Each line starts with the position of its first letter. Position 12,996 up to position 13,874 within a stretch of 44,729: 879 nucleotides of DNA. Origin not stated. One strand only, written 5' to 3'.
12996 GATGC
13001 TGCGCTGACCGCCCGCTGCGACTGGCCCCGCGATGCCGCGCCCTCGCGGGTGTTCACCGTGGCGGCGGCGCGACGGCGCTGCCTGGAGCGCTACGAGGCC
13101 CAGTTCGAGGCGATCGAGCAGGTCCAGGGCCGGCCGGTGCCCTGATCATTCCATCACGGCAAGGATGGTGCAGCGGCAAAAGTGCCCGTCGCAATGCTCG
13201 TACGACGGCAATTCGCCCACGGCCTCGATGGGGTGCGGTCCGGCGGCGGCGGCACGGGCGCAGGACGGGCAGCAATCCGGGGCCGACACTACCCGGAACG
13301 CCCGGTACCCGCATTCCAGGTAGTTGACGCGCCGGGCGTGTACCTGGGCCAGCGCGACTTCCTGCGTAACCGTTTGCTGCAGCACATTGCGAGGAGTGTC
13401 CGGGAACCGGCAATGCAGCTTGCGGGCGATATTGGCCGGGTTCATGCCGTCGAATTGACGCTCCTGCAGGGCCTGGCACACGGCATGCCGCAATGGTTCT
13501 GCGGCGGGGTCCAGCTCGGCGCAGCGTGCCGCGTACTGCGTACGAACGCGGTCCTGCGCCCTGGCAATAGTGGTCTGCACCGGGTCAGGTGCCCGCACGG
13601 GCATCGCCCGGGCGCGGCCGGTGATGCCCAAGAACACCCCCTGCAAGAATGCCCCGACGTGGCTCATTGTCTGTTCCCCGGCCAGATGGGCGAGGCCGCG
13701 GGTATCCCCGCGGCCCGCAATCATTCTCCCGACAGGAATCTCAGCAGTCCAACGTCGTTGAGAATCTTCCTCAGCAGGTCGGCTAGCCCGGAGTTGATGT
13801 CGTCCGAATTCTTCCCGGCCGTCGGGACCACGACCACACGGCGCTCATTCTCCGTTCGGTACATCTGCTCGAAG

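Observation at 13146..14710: Repressor-operon cargo: YajG-like lipoprotein translationally coupled to a stand-alone copy of the phage's own MuF domain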

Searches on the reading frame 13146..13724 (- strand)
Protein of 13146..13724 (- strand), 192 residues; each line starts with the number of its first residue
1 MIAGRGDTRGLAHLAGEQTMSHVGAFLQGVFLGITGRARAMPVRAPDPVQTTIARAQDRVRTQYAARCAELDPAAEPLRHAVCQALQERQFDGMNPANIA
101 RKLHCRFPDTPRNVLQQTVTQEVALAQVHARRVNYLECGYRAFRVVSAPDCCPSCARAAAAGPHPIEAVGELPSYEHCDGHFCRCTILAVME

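Call 5: search_protein_families(library=pfam, proteins=[window:13146-13724:-], max_evalue=0.01)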
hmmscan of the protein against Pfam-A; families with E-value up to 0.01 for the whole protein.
window:13146-13724:- (192 aa): 0 families

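Call 7: search_protein_families(library=pfam, proteins=[window:13146-13724:-], max_evalue=10)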
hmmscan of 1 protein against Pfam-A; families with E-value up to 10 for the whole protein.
window:13146-13724:- (192 aa): 0 families

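Call 8: search_protein_families(library=phrogs, proteins=[window:13146-13724:-], max_evalue=0.1)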
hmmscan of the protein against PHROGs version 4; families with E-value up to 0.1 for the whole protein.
window:13146-13724:- (192 aa): 1 family
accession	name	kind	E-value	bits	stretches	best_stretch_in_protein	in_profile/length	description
phrog_115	-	head and packaging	0.084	13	1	93-191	221-318/665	minor head protein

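Call 10: find_homologous_proteins(query=window:13146-13724:-)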
Query window:13146-13724:- (192 aa): 1 proteins with E <= 0.001 among 1500 candidates.
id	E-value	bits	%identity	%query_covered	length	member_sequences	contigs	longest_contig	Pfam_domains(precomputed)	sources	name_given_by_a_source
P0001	5.3e-125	432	100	100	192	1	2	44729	-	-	-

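Call 12: search_dna_similar(query=window:13146-13724:-, collection=phages, mode=protein, max_rows=30, max_evalue=0.001)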
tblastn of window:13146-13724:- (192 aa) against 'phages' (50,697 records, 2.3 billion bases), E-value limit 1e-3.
Records with a match: 1; places in all: 1; records where one place covers at least 80% of the query: 0.
Best place of each record, by identity: <60% 1.
By first word of the organism name: Microcystis 1.
By host as written in the record: Microcystis aeruginosa FACHB-469 1.
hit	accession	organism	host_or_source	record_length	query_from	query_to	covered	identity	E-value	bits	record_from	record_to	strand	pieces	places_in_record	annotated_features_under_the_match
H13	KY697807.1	Microcystis phage MACPNOA1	Microcystis aeruginosa FACHB-469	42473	82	190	57%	34.8%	9e-5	48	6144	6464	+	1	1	glycerone kinase | hypothetical protein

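Call 14: find_related_loci(query=window:13146-13724:-, collection=viral_contigs, flank=8000)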
Query window:13146-13724:- (192 aa) in viral_contigs; peptide patterns used: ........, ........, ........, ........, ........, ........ (x = any residue, [..] = any of these).
6 stretches matched a pattern, but none encodes a relative of the query by tblastn (E <= 1e-3).

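Call 16: find_encoding_contigs(protein=P0001, flank=10000, max_places=6)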
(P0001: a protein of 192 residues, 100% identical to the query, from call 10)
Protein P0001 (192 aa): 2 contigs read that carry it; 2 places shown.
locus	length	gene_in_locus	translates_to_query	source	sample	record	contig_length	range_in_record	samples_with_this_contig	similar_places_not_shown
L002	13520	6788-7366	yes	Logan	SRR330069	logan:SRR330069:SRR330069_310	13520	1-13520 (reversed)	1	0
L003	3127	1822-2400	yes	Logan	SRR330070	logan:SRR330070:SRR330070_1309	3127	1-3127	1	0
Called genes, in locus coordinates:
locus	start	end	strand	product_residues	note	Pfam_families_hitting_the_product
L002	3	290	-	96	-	?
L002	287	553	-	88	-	PF14090:HTH_39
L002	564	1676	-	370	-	-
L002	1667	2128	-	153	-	-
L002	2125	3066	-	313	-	PF02899:Phage_int_SAM_1, PF00589:Phage_integrase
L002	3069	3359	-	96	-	-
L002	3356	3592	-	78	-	-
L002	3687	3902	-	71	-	-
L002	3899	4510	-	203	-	-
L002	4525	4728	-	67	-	-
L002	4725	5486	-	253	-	PF00239:Resolvase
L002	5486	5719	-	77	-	PF13560:HTH_31 (weak), PF01381:HTH_3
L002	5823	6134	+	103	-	PF01381:HTH_3, PF12844:HTH_19, PF13560:HTH_31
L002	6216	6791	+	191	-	PF03923:Lipoprotein_16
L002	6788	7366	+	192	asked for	-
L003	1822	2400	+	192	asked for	-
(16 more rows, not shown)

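Call 17: search_protein_representatives(protein=window:13146-13724:-)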
Query: 192 residues. Proteins with E-value up to 0.001 (for the whole library): 30; up to 1e-10: 3; up to 1e-30: 1. The best 30 are listed.
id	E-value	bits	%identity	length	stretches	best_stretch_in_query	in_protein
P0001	1.7e-125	432.4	100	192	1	1-192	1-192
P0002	3.5e-13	66.2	38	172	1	48-189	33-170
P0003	3.3e-12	63.0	36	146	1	50-187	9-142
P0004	2.4e-10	56.9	39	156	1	51-189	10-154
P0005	2.2e-09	53.8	38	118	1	73-190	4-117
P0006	3.5e-09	53.1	34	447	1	46-190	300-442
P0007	3.7e-08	49.8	35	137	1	81-189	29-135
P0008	3.9e-08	49.7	34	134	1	59-190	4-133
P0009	6.9e-08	48.9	36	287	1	51-190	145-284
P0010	1.6e-07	47.8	30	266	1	49-190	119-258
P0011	1.8e-07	47.6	41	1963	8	133-162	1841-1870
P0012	4.4e-07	46.3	35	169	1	51-187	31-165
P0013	3.9e-06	43.2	35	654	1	78-190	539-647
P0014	4.7e-06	42.9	33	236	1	36-189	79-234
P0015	9.3e-06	42.0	30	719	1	47-190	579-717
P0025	1.9e-04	37.7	32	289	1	91-191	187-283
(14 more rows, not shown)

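Call 19: find_encoding_contigs(protein=P0002, flank=8000, max_places=5)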
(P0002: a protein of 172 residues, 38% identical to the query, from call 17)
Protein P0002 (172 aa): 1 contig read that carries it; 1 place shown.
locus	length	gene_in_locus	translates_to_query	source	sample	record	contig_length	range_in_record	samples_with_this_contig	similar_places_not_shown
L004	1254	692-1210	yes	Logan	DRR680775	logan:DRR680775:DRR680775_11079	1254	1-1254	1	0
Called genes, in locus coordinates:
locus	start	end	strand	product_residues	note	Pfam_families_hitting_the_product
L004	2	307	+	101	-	?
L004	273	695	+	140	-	PF13443:HTH_26, PF01381:HTH_3 (weak)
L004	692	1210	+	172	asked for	PF04233:Phage_Mu_F (weak)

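Call 20: find_encoding_contigs(protein=P0003, flank=8000, max_places=5)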
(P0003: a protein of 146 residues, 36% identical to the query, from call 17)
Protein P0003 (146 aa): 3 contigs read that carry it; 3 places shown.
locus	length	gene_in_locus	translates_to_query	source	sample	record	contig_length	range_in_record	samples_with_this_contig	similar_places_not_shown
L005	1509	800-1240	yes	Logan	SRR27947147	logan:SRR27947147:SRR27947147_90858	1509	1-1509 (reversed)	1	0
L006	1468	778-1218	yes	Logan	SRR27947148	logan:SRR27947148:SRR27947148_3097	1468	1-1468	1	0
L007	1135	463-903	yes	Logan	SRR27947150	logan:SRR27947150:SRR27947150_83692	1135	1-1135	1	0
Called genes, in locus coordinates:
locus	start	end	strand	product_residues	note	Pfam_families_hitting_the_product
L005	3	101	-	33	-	?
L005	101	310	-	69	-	-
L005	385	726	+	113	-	PF01381:HTH_3 (weak)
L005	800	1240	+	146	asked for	-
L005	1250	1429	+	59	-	-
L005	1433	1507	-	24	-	?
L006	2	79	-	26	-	?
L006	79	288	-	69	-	-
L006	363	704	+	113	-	PF01381:HTH_3 (weak)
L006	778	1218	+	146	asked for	-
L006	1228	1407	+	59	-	-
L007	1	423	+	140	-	?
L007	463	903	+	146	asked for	-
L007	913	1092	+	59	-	-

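Call 22: find_encoding_contigs(protein=P0004, flank=8000, max_places=5)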
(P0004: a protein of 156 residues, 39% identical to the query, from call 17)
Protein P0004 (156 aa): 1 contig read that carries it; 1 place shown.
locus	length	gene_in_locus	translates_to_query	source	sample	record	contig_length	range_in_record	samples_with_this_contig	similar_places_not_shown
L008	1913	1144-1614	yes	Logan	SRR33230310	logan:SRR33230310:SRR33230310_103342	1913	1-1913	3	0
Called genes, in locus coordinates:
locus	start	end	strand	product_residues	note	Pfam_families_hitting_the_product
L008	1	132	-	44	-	?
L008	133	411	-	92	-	PF13560:HTH_31, PF01381:HTH_3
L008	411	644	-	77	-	PF13560:HTH_31, PF01381:HTH_3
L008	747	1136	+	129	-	PF12844:HTH_19, PF13560:HTH_31, PF01381:HTH_3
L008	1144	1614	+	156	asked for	-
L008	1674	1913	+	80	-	?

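Call 23: find_encoding_contigs(protein=P0012, flank=8000, max_places=5)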
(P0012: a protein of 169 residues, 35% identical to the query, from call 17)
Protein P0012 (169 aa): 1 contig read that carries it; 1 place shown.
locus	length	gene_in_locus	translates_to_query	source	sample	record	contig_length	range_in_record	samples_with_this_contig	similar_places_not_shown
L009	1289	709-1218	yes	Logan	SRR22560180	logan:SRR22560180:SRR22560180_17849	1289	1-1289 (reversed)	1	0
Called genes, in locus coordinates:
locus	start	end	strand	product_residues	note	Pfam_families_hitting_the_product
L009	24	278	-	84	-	PF15943:YdaS_toxin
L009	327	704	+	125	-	PF13560:HTH_31 (weak), PF01381:HTH_3 (weak)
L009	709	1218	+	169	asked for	-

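Call 24: find_encoding_contigs(protein=P0008, flank=8000, max_places=5)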
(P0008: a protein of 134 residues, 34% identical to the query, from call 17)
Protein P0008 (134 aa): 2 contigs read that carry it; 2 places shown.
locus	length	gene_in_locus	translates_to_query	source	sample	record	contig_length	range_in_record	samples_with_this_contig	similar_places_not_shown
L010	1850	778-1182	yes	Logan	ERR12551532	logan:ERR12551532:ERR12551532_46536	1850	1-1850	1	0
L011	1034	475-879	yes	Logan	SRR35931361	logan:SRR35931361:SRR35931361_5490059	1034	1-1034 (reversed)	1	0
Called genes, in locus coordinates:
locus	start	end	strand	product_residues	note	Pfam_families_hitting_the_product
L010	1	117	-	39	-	?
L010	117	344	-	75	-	PF01381:HTH_3, PF13560:HTH_31 (weak)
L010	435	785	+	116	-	PF13560:HTH_31, PF01381:HTH_3, PF12844:HTH_19 (weak)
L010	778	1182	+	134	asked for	-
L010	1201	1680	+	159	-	-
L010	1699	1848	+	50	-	?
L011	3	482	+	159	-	?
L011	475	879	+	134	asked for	-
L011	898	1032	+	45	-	?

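Call 27: find_homologous_proteins(query=A2, max_evalue=0.001)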
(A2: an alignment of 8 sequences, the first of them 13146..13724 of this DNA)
Query A2 (8 sequences) (192 aa, profile of the alignment): 4 proteins with E <= 0.001 among 8000 candidates.
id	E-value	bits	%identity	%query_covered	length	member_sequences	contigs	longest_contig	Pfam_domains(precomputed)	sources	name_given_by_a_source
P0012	2.0e-56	208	35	69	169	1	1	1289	-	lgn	-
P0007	1.1e-49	186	34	58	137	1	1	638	-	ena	-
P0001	2.3e-46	175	100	100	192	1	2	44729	-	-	-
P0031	3.1e-23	100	34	53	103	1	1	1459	-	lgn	-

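Call 29: find_related_loci(query=window:13146-13724:-, collection=genome_contigs, flank=10000)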
Query window:13146-13724:- (192 aa) in genome_contigs; peptide patterns used: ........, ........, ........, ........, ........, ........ (x = any residue, [..] = any of these).
53 stretches matched a pattern; 1 encode a relative of the query (tblastn E <= 1e-3); 1 distinct loci.
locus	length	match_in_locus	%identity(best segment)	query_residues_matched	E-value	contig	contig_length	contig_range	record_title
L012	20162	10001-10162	37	31-84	4e-5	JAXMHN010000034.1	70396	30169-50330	MAG: Verrucomicrobiota bacterium isolate STL-VER5 C3.50.fa-34, whole genome shotgun sequence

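Call 30: find_encoding_contigs(protein=P0031, flank=8000, max_places=5)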
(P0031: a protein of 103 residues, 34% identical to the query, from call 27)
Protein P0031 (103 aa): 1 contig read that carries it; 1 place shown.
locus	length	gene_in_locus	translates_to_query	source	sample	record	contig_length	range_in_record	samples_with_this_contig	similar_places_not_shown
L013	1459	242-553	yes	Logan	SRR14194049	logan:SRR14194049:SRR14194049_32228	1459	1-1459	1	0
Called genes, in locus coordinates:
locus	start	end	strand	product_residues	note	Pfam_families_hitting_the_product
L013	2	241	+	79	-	?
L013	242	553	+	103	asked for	-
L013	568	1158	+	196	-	-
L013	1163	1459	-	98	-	?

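Call 37: search_protein_families(library=padloc, proteins=[window:13146-13724:-], max_evalue=0.1)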
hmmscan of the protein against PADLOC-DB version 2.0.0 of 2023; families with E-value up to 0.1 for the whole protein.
window:13146-13724:- (192 aa): 1 family
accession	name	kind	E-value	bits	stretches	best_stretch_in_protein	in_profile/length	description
PDLC00621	ZorC1|ZorC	-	0.0025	15.1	1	39-132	16-105/467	EH signature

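Call 38: search_protein_families(library=ncbifam, proteins=[window:13146-13724:-], max_evalue=0.1)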
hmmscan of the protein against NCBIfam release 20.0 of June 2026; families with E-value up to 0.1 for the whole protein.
window:13146-13724:- (192 aa): 1 family
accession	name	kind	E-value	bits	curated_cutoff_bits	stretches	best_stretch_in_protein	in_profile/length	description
NF046112.1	MSMEG_6209_Nter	domain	0.044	14.1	25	0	97-124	6-33/56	three-helix bundle dimerization domain-containing protein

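Call 39: predict_structure(alignment_id=A1)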
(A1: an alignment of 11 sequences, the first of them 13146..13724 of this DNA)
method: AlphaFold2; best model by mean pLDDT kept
length: 192 residues; sequences in the alignment: 11
mean_pLDDT: 81.9   pTM: 0.71
mean pLDDT of the five models: 81.9, 81.1, 79.5, 78.7, 78.7
residues with pLDDT >= 90: 115; 70-90: 28; 50-70: 19; < 50: 30
segments of 3 or more residues with pLDDT < 50: 1-4, 13-34
pLDDT, mean of each block of 10 residues (from residue 1): 47 47 43 51 86 94 97 97 98 96 97 95 93 94 92 89 86 70 84 75
secondary structure, 60 per line:
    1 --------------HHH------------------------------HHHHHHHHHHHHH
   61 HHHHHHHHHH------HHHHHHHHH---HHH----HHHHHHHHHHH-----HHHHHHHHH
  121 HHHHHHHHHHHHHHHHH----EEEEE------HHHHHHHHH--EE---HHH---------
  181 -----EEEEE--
elements in order: H48-70 H77-85 H96-106 H112-137 E142-146 H153-161 E186-190

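Call 42: fold_search(model_id=the predicted structure, library=pdb)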
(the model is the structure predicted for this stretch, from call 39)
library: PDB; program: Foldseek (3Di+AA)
matches with E <= 10: 95; with E <= 0.001: 0
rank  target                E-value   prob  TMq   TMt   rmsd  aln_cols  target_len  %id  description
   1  8gqy_A                8.5e-01  0.11  0.16  0.13  18.8       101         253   14  CryoEM structure of pentameric MotA from Aquifex aeolicus (released 2022-10-26)
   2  8hci_A                1.2e+00  0.10  0.18  0.14  11.8       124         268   13  Crystal structure of a holoenzyme Fe-free TglHI for Pseudomonas syringae Peptidyl (S) 2-mercaptoglycine biosynthesis (released 2023-08-23)
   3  9njc_A                1.3e+00  0.09  0.18  0.07  15.4       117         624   14  hPNPase bound to PO4 in loop conformation 1 (released 2025-12-10)
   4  2jps_MODEL_1_A        2.3e+00  0.23  0.25  0.38   5.5        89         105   13  NAB2 N-terminal domain (released 2008-03-18)
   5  3u1k_B                2.4e+00  0.03  0.12  0.06  16.0       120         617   14  Crystal structure of human PNPase (released 2012-02-01)
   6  4jz7_C                2.5e+00  0.11  0.20  0.13   7.2        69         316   10  Carbamate kinase from Giardia lamblia bound to AMP-PNP (released 2013-06-05)
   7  7nkl_d                2.5e+00  0.05  0.16  0.11  11.9       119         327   16  Mycobacterium smegmatis ATP synthase b-delta state 2 (released 2021-11-03)
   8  9njd_C                2.7e+00  0.06  0.18  0.07  16.3       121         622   13  hPNPase bound to PO4 in loop conformation 3 (released 2025-12-10)
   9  3te9_B                2.8e+00  0.07  0.12  0.09   9.1        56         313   18  1.8 Angstrom Resolution Crystal Structure of K135M Mutant of Transaldolase B (TalA) from Francisella tularensis in Com (released 2011-08-24)
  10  2vkh_A                3.2e+00  0.07  0.17  0.07   8.5        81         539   11  CRYSTAL STRUCTURE OF THE CATALYTIC DOMAIN OF LETHAL TOXIN FROM CLOSTRIDIUM SORDELLII IN COMPLEX WITH UDP-GLC AND CALCI (released 2008-03-18)
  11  9fj2_E                3.2e+00  0.04  0.20  0.21  14.0       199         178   10  Rubrerythrin from Clostridium difficile P28 (released 2025-06-11)
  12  7mzv                  3.2e+00  0.02  0.14  0.06  13.8       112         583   12  Structure of yeast pseudouridine synthase 7 (PUS7) (released 2022-02-09)
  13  3lcn_B                3.4e+00  0.20  0.24  0.41   5.9        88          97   11  Nab2:Gfd1 complex (released 2010-05-12)
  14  3lcn_A                3.4e+00  0.16  0.23  0.39   5.7        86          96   13  Nab2:Gfd1 complex (released 2010-05-12)
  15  2khm_MODEL_1_A        3.4e+00  0.04  0.15  0.20  16.8       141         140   18  Structure of the C-terminal non-repetitive domain of the spider dragline silk protein ADF-3 (released 2010-04-14)
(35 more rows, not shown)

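Call 43: fold_search(model_id=the predicted structure, library=viral)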
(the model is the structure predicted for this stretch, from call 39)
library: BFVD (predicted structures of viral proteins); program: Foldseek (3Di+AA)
matches with E <= 10: 323; with E <= 0.001: 1
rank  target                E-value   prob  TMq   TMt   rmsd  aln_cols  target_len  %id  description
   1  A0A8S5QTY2            5.3e-04  1.00  0.50  0.33   6.6       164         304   14  Minor capsid protein [Phage sp. ctfRs3]
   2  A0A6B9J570            1.1e-03  1.00  0.50  0.21  22.4       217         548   10  (no name in the UniProt tables at hand)
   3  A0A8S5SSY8            1.1e-03  1.00  0.35  0.13  13.8       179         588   17  Minor capsid protein [Siphoviridae sp. ctv838]
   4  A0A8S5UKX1            1.9e-03  1.00  0.44  0.21   7.5       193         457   12  Minor capsid protein [Myoviridae sp. ctQf419]
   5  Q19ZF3                2.4e-03  1.00  0.51  0.46   4.5       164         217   16  MuF-like minor capsid protein [Mycobacterium phage PBI1]
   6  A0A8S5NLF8            2.5e-03  1.00  0.49  0.49   4.3       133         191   14  Minor capsid protein [Siphoviridae sp. ctOPZ7]
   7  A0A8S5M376            3.2e-03  1.00  0.35  0.18  12.9       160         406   19  Minor capsid protein [Siphoviridae sp. ctQJR51]
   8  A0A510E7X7            3.4e-03  1.00  0.39  0.47   8.6       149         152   15  (no name in the UniProt tables at hand)
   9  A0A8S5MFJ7            4.0e-03  1.00  0.35  0.13  12.3       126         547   17  Minor capsid protein [Myoviridae sp. ctguh8]
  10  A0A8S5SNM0            4.7e-03  0.99  0.34  0.23  13.8       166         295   13  Minor capsid component [Siphoviridae sp. cteZR38]
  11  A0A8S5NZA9            5.3e-03  1.00  0.41  0.17   6.1       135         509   18  Minor capsid protein [Siphoviridae sp. ctckI12]
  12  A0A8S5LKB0            6.0e-03  1.00  0.49  0.36   3.6       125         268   12  Minor capsid protein [Siphoviridae sp. ctcPV5]
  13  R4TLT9                6.7e-03  1.00  0.52  0.14   6.5       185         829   14  Portal protein [Halorubrum tailed virus 4]
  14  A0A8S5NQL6            7.9e-03  1.00  0.40  0.15  13.8       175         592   15  Minor capsid protein [Siphoviridae sp. ctSP74]
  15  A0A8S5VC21            1.0e-02  0.99  0.37  0.32  10.6       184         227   17  Minor capsid protein [Siphoviridae sp. ctYkG6]
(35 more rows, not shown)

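Call 58: find_encoding_contigs(protein=P0005, flank=8000, max_places=4)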
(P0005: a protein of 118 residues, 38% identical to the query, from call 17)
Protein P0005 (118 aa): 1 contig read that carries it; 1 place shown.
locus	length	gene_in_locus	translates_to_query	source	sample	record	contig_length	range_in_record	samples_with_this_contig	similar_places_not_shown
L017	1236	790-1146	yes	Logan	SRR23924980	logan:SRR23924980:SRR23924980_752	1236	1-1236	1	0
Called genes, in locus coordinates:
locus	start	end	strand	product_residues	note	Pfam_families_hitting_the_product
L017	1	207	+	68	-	?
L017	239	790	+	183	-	-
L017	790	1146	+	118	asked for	-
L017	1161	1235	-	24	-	?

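Call 59: find_encoding_contigs(protein=P0025, flank=8000, max_places=4)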
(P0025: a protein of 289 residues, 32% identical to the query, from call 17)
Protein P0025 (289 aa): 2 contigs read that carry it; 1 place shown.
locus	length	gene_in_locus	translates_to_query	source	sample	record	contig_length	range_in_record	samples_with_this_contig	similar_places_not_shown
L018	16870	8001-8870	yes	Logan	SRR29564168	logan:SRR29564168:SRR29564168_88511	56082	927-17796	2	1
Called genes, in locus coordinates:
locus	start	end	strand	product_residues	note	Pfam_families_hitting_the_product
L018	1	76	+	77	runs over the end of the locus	-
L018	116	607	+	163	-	-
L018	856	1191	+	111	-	-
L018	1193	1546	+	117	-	PF26092:T4_Y16D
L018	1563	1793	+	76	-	-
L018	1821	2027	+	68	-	-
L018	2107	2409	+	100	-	-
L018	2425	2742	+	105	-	-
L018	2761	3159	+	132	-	-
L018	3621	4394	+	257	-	-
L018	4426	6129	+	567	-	PF27249:MJ0330_N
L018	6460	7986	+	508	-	PF04860:Phage_portal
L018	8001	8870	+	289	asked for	PF04233:Phage_Mu_F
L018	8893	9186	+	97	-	-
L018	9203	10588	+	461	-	PF04586:Peptidase_S78 (weak)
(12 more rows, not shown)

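Call 61: search_solved_structures(query=A1, max_evalue=1, show_alignments=2)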
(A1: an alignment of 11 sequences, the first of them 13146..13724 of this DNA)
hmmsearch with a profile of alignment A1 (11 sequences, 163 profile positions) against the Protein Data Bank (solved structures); distinct sequences matched with E-value up to 1: 1.
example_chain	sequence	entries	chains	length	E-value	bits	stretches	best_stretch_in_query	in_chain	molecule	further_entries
3fc3_A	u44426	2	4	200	0.11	15.9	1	115-160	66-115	Restriction endonuclease Hpy99I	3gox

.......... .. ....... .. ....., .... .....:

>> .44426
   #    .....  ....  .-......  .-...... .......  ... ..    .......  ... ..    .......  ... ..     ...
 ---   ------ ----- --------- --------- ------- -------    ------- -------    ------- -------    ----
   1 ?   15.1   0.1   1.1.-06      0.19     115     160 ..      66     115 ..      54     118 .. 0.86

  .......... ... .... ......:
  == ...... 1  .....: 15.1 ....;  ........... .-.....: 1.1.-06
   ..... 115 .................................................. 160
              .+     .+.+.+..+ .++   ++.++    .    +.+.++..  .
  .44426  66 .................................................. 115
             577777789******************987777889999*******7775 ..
